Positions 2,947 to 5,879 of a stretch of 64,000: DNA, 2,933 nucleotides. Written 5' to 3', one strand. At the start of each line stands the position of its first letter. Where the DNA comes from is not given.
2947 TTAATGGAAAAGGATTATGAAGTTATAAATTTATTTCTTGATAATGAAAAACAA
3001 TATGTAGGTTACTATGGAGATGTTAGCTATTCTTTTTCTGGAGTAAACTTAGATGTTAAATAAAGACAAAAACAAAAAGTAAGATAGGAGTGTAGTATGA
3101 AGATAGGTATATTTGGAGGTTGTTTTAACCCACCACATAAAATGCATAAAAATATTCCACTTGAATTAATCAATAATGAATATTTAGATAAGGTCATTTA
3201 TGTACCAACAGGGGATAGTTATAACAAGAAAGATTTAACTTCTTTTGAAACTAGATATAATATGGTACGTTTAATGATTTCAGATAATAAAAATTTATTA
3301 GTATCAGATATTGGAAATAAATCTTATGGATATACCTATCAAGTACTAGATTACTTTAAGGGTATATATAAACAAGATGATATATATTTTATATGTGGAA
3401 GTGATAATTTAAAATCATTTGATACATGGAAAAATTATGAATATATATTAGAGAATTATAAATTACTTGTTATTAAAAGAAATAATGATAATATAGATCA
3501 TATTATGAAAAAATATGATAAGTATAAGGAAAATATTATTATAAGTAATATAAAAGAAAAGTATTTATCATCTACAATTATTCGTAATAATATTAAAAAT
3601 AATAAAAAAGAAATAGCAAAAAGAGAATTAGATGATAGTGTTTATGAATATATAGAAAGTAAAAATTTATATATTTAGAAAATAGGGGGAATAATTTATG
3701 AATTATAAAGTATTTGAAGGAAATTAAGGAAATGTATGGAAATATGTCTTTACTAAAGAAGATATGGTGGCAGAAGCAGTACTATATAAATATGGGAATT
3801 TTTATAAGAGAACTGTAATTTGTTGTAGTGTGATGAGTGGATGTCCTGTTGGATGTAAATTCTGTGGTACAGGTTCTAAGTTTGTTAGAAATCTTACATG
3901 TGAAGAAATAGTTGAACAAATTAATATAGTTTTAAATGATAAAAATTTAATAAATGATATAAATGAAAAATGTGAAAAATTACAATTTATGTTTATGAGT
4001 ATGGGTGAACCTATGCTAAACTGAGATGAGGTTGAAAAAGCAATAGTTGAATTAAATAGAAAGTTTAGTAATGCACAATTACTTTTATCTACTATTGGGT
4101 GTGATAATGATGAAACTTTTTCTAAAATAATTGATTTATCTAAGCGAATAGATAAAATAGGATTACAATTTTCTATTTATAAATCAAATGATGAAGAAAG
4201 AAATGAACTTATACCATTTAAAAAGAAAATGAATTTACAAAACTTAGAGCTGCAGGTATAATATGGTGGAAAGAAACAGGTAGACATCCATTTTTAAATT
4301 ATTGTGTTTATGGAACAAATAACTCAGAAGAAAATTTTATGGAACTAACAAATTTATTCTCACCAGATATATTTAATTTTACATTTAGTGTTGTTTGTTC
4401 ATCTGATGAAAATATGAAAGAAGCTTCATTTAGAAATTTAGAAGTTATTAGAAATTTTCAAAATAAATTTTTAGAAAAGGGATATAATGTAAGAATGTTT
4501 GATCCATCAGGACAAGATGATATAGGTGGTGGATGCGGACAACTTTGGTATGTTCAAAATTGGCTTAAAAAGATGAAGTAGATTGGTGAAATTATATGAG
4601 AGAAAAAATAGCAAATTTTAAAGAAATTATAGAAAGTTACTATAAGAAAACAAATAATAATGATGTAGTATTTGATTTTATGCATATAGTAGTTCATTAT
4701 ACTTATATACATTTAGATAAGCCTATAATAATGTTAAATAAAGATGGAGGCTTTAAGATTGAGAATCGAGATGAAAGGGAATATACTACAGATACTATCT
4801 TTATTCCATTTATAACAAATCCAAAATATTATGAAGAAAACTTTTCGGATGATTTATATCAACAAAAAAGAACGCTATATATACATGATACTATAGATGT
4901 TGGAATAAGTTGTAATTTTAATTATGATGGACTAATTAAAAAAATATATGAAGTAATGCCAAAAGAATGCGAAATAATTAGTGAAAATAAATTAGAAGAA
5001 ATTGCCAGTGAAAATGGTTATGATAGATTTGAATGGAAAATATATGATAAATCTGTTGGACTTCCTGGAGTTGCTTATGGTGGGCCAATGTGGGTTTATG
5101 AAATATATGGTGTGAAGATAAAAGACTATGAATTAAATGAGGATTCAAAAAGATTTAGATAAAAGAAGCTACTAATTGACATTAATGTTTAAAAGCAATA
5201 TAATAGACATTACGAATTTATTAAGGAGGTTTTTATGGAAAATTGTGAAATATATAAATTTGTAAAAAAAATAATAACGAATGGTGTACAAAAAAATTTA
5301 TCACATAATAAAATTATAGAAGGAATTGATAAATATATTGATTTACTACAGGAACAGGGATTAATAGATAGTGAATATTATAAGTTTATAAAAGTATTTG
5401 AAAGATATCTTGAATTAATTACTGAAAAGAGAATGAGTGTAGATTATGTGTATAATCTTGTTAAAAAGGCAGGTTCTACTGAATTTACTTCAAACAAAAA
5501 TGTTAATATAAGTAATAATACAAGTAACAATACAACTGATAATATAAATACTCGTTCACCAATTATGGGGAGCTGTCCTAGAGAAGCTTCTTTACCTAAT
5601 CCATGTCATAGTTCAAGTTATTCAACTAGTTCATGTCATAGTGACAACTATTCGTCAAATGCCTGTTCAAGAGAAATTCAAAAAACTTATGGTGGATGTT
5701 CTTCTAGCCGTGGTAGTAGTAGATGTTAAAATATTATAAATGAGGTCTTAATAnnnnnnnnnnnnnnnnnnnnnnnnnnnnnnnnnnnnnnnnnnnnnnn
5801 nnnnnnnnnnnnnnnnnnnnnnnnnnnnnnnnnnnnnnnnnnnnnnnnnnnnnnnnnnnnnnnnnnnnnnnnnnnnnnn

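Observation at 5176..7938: Strongly promoted operon: Cys/Ser-rich tail protein followed by HemN-like and compact radical-SAM enzymes, a candidate uncharacterised RiPP-type maturation system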

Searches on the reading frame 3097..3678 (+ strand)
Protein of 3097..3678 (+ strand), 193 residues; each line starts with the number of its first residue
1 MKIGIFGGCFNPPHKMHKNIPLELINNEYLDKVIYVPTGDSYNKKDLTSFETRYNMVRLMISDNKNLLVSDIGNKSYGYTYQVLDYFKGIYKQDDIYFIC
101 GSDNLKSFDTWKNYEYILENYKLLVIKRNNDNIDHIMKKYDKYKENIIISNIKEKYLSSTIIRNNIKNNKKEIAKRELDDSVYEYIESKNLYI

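Call 3: search_protein_families(library=pfam, proteins=[window:3097-3678:+], max_evalue=0.01)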
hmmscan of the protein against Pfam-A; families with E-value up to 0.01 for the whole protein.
window:3097-3678:+ (193 aa): 1 family
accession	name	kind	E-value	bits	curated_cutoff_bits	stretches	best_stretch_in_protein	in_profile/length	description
PF01467.32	CTP_transf_like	-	1.5e-19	70.9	21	1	5-164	1-132/133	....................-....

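Call 4: search_protein_families(library=ncbifam, proteins=[window:3097-3678:+], max_evalue=0.01)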
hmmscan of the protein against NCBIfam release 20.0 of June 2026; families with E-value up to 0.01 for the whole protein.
window:3097-3678:+ (193 aa): 13 families
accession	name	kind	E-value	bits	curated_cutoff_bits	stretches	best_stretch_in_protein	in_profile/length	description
TIGR00482.1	TIGR00482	equivalog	1.1e-40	139.7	112.45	1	5-192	1-194/194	nicotinate (nicotinamide) nucleotide adenylyltransferase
NF005519.0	PRK07152.1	equivalog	3.5e-37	128.2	315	1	1-193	1-185/361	nicotinate-nucleotide adenylyltransferase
NF000840.1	PRK00071.1-3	equivalog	4.2e-37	127.6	150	1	2-192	7-198/201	nicotinate-nucleotide adenylyltransferase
NF000841.0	PRK00071.1-4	equivalog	1.2e-24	87.2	197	1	2-192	8-192/194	nicotinate-nucleotide adenylyltransferase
NF000842.0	PRK00071.2-1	equivalog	8.9e-23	80.9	167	1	1-192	2-184/191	nicotinate-nucleotide adenylyltransferase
NF000843.0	PRK00071.2-2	equivalog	4.3e-20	72.1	240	1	1-137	12-150/212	nicotinate-nucleotide adenylyltransferase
NF000839.0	PRK00071.1-1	equivalog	1.3e-19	71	187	1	4-192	9-215/219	nicotinate-nucleotide adenylyltransferase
NF006479.0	PRK08887.1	equivalog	1.2e-18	67.5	164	1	1-128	2-133/174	nicotinate-nicotinamide nucleotide adenylyltransferase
NF005410.0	PRK06973.1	equivalog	8e-17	61.3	214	1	2-128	23-156/243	nicotinate-nucleotide adenylyltransferase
NF000846.0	PRK00071.2-5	equivalog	1.4e-15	57.4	329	1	1-136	19-156/210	nicotinate-nucleotide adenylyltransferase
NF000845.0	PRK00071.2-4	equivalog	2.4e-14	53.2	210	1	1-140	8-149/197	nicotinate-nucleotide adenylyltransferase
TIGR01510.1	coaD_prev_kdtB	equivalog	0.00012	22.1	103.3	1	4-70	2-65/155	pantetheine-phosphate adenylyltransferase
TIGR00125.1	cyt_tran_rel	domain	0.00062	19.9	27.7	1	3-65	1-64/65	adenylyltransferase/cytidyltransferase family protein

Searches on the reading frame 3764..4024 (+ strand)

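Call 3: search_protein_families(library=pfam, proteins=[window:3764-4024:+], max_evalue=0.01)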
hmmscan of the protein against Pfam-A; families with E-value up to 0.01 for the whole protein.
window:3764-4024:+ (86 aa): 1 family
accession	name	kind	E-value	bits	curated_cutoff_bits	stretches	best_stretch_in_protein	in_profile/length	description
PF04055.27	Radical_SAM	-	5.1e-05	23.9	29.5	1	22-57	2-41/166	Radical SAM superfamily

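Call 4: search_protein_families(library=ncbifam, proteins=[window:3764-4024:+], max_evalue=0.01)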
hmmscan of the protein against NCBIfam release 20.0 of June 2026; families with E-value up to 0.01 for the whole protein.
window:3764-4024:+ (86 aa): 8 families
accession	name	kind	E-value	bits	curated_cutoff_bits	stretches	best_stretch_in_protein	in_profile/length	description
TIGR00048.1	rRNA_mod_RlmN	equivalog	3.9e-13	49.1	290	1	15-86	103-170/355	dual-specificity RNA methyltransferase RlmN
NF011031.0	PRK14461.1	equivalog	4.1e-10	39.2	601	1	2-85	95-182/372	ribosomal RNA large subunit methyltransferase N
NF000424.4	CfrAB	exception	1.3e-09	37.9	530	1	4-86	86-158/338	Cfr family 23S rRNA (adenine(2503)-C(8))-methyltransferase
NF008396.0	PRK11194.1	equivalog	2.1e-09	36.7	633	1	15-86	108-179/379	dual-specificity RNA methyltransferase RlmN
NF011040.0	PRK14470.1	equivalog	4.6e-09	36.2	441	1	13-86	93-159/338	ribosomal RNA large subunit methyltransferase N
NF011024.0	PRK14453.1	equivalog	5.3e-09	35.8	468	1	4-86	90-162/348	23S rRNA (adenine(2503)-C(8))-methyltransferase Cfr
NF011034.0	PRK14464.1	equivalog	1.5e-08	33.8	422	1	15-85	94-155/348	RNA methyltransferase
TIGR04432.1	rSAM_Cfr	equivalog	2.1e-08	33.8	550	1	4-86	88-160/341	Cfr family 23S rRNA (adenine(2503)-C(8))-methyltransferase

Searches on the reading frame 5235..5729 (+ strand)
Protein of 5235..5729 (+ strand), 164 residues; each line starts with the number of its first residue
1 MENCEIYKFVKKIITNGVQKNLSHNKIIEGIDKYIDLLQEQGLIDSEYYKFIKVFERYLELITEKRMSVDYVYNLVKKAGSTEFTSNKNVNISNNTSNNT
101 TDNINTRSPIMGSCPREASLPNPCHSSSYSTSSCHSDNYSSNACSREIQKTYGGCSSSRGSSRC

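Call 3: search_protein_families(library=pfam, proteins=[window:5235-5729:+], max_evalue=0.01)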
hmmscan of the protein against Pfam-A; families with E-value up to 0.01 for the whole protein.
window:5235-5729:+ (164 aa): 1 family
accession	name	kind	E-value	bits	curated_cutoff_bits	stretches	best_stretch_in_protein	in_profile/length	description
PF08812.16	YtxC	-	0.00037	20.5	33.1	1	25-104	93-169/218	YtxC-like family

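Call 4: search_protein_families(library=ncbifam, proteins=[window:5235-5729:+], max_evalue=0.01)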
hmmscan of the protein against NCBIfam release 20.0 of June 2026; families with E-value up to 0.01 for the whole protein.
window:5235-5729:+ (164 aa): 1 family
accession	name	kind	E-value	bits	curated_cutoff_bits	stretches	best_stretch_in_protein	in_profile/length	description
TIGR02834.1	spo_ytxC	equivalog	0.0072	16.1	206.95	1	26-107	153-229/276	putative sporulation protein YtxC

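Call 5: find_homologous_proteins(query=window:5235-5729:+, max_evalue=0.01)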
Query window:5235-5729:+ (164 aa): 1 proteins with E <= 0.01 among 41 candidates.
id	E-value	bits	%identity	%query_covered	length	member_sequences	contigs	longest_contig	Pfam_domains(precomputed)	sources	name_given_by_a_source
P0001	2.7e-95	335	94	93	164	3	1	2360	-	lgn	-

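Call 66: predict_structure(protein=window:5235-5726:+)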
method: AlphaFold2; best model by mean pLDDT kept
length: 164 residues; sequences in the alignment: 1
mean_pLDDT: 58.9   pTM: 0.43
mean pLDDT of the five models: 58.9, 57.4, 54.0, 53.3, 49.5
residues with pLDDT >= 90: 6; 70-90: 62; 50-70: 12; < 50: 84
segments of 3 or more residues with pLDDT < 50: 82-164
pLDDT, mean of each block of 10 residues (from residue 1): 68 90 89 84 71 79 85 78 41 38 35 35 35 37 43 42 39
secondary structure, 60 per line:
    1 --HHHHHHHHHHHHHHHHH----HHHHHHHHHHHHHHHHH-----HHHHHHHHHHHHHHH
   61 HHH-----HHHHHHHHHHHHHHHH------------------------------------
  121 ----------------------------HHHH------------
elements in order: H3-19 H24-40 H46-63 H69-84 H149-152

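Call 71: find_encoding_contigs(protein=P0001, flank=5000, max_places=3)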
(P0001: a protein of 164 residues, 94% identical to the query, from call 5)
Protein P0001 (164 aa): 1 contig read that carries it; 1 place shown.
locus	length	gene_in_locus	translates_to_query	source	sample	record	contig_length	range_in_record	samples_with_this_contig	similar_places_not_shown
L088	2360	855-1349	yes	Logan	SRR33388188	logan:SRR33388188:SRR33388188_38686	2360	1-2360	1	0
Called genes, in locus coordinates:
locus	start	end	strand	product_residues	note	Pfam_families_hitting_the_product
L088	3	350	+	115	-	?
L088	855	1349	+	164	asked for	-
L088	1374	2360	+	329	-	?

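Call 74: search_protein_families(library=padloc, proteins=[window:5235-5729:+], max_evalue=0.001)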
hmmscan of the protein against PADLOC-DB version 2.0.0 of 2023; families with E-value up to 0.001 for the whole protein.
window:5235-5729:+ (164 aa): 0 families

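Call 76: fold_search(model_id=the predicted structure, library=pdb)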
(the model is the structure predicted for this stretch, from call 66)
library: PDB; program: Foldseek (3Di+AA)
matches with E <= 10: 98; with E <= 0.001: 0
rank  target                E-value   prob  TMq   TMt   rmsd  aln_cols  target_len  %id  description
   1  9k8h_A                4.5e-01  0.84  0.32  0.49   4.4        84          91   15  Cryo-EM structure of C2 symmetric interface of designed zinc-induced tetrahedron Cage-t32-Zn1-HEHE-35 (released 2025-10-29)
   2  9k8d_A                8.1e-01  0.44  0.27  0.42   5.5        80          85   16  Cryo-EM structure of C3 symmetric interface of designed zinc-induced tetrahedron Cage-t32-Zn1-HEHE-34 (released 2025-10-29)
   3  8eja_A                1.5e+00  0.15  0.20  0.28  13.6       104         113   12  Computational design of potent and selective inhibitors of Bak and Bax (released 2024-03-20)
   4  4oyd_B                1.7e+00  0.07  0.14  0.19  15.8       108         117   11  Crystal structure of a computationally designed inhibitor of an Epstein-Barr viral Bcl-2 protein (released 2014-07-09)
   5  8eja_B                2.3e+00  0.18  0.26  0.35  11.3       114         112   13  Computational design of potent and selective inhibitors of Bak and Bax (released 2024-03-20)
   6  9k8d_B                2.5e+00  0.23  0.28  0.43   5.3        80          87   15  Cryo-EM structure of C3 symmetric interface of designed zinc-induced tetrahedron Cage-t32-Zn1-HEHE-34 (released 2025-10-29)
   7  4dhj_A                2.6e+00  0.30  0.32  0.23   4.6        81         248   22  The structure of a ceOTUB1 ubiquitin aldehyde UBC13~Ub complex (released 2012-02-22)
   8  4ldt_A                2.8e+00  0.30  0.31  0.22   4.5        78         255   20  The structure of h/ceOTUB1-ubiquitin aldehyde-UBCH5B~Ub (released 2013-08-14)
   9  3von_V                2.8e+00  0.25  0.30  0.24   4.7        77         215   17  Crystalstructure of the ubiquitin protease (released 2012-05-30)
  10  4dhj_I                3.0e+00  0.28  0.32  0.24   4.6        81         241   22  The structure of a ceOTUB1 ubiquitin aldehyde UBC13~Ub complex (released 2012-02-22)
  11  9uc5_A                3.1e+00  0.04  0.15  0.21  11.8        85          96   13  Mini-protein binder of N-terminal domain of nucleocapsid protein of SARS-CoV2 (released 2026-02-25)
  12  3tvi_A                3.3e+00  0.16  0.26  0.12   5.3        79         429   13  Crystal structure of Clostridium acetobutylicum aspartate kinase (CaAK): An important allosteric enzyme for industrial (released 2011-11-09)
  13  3tvi_H                3.3e+00  0.16  0.26  0.12   5.4        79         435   13  Crystal structure of Clostridium acetobutylicum aspartate kinase (CaAK): An important allosteric enzyme for industrial (released 2011-11-09)
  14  6n3q_E                3.5e+00  0.09  0.22  0.26  14.5        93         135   20  Cryo-EM structure of the yeast Sec complex (released 2018-12-19)
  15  3zbh_E                3.5e+00  0.05  0.16  0.21  13.7        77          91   18  Geobacillus thermodenitrificans EsxA crystal form I (released 2012-11-21)
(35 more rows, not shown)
